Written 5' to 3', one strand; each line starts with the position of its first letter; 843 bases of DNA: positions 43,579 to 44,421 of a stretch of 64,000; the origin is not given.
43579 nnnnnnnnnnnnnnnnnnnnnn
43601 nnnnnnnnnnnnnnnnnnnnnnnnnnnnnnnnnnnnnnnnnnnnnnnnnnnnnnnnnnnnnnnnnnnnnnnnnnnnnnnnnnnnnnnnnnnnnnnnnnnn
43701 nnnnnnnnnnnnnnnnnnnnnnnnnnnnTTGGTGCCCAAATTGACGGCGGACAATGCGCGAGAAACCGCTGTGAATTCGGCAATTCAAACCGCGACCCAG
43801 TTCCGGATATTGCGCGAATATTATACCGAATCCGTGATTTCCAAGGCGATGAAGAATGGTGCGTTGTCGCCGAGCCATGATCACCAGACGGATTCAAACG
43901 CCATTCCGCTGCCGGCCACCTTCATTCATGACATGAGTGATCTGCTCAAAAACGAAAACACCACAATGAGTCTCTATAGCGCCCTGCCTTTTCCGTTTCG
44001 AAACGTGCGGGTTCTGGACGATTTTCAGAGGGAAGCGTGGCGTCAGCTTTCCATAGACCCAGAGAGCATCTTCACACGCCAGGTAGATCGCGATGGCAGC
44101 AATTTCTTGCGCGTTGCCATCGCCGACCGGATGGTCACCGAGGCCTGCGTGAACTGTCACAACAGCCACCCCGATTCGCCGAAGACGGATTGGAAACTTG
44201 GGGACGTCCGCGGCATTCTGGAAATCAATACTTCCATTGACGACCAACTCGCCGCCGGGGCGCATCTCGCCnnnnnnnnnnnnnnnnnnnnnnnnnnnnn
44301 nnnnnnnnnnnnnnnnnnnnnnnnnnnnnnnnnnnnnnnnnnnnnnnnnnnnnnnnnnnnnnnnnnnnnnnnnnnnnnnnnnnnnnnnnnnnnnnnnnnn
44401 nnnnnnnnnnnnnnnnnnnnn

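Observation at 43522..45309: Histidine kinase with a periplasmic CXXCH (c-type haem) sensor domain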

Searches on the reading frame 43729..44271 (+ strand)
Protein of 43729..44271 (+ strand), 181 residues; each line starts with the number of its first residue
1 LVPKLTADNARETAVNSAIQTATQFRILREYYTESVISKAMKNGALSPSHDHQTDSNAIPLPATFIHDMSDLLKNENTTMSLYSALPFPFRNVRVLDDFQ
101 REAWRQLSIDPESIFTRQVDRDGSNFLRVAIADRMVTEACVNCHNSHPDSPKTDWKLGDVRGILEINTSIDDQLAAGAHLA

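Call 30: search_solved_structures(query=A2, max_evalue=10, show_alignments=3)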
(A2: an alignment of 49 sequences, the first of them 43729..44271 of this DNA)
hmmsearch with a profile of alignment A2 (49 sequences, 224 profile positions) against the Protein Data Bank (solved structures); distinct sequences matched with E-value up to 10: 5.
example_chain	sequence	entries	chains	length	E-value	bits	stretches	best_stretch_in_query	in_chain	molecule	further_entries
7aft_H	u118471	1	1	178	0.037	16.7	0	122-149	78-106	Mating factor alpha-1,Mating factor alpha-1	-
7cbn_A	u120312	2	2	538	0.33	13.5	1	77-160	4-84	Beta-N-acetylhexosaminidase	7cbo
6m6z_A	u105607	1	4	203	0.57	12.8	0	12-51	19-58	TMH4C4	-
9wqv_C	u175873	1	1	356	1.3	11.6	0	159-177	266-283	Photosynthetic reaction center cytochrome c subunit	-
6ef8_A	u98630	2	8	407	2.1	10.9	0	149-179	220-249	C-type cytochrome OmcS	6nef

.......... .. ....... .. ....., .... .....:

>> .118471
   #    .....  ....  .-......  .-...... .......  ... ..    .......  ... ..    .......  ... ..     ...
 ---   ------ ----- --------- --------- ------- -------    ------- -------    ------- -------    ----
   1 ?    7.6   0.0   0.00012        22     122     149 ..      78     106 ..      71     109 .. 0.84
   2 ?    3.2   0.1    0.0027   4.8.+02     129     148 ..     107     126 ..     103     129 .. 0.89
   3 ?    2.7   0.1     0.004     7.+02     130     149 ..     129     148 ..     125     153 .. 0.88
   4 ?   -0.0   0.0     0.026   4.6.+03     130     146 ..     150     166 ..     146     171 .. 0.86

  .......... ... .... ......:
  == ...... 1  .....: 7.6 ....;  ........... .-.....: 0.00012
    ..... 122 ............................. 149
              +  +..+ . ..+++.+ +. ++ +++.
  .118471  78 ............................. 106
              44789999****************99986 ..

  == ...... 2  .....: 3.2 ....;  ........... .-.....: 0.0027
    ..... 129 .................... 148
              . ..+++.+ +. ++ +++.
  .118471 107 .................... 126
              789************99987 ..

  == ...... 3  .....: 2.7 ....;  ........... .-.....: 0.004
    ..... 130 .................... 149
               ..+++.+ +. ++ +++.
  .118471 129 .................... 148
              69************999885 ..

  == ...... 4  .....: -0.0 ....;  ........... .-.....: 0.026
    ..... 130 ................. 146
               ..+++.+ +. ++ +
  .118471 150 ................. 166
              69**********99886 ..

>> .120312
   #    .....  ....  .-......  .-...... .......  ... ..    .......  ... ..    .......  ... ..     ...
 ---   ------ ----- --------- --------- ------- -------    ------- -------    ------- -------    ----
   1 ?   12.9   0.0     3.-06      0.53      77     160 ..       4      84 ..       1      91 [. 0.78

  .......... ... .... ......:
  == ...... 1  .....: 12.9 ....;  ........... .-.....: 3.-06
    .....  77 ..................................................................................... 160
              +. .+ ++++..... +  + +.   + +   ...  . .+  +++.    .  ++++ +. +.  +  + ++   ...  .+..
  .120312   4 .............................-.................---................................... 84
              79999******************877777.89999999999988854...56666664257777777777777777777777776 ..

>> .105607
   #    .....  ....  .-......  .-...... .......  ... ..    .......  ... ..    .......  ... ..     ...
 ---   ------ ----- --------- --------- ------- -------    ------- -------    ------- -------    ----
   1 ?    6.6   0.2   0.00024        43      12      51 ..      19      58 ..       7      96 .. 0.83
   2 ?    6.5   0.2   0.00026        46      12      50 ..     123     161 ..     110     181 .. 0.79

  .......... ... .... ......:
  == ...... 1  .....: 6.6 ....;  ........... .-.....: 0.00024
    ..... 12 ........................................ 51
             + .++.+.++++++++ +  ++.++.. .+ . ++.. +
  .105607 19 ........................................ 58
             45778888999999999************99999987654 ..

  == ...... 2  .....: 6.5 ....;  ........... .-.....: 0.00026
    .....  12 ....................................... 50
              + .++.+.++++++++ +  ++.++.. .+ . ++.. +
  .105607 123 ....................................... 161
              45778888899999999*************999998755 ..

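Call 52: search_protein_representatives(alignment_id=A2)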
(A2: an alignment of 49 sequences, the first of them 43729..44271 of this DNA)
Query: 49 sequences, 224 profile positions. Proteins with E-value up to 0.001 (for the whole library): 4851; up to 1e-10: 3152; up to 1e-30: 1911. The best 150 are listed.
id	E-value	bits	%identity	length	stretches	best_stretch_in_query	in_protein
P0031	7.1e-90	316.6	-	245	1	4-216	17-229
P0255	4.8e-87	307.4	-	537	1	3-219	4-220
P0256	1.5e-86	305.7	-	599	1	6-219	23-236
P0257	6.7e-86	303.6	-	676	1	5-219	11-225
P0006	7.0e-86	303.6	-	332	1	2-219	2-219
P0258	9.5e-86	303.2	-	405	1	12-218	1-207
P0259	3.1e-85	301.5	-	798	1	3-219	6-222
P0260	3.7e-85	301.2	-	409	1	4-215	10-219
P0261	9.0e-85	300.0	-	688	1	5-219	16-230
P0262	1.2e-84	299.5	-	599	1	8-216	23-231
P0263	5.3e-84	297.5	-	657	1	5-219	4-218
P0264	8.4e-84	296.8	-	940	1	5-218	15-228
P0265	1.9e-83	295.6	-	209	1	5-207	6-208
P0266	4.0e-83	294.6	-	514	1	5-220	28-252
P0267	6.5e-83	293.9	-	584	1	6-219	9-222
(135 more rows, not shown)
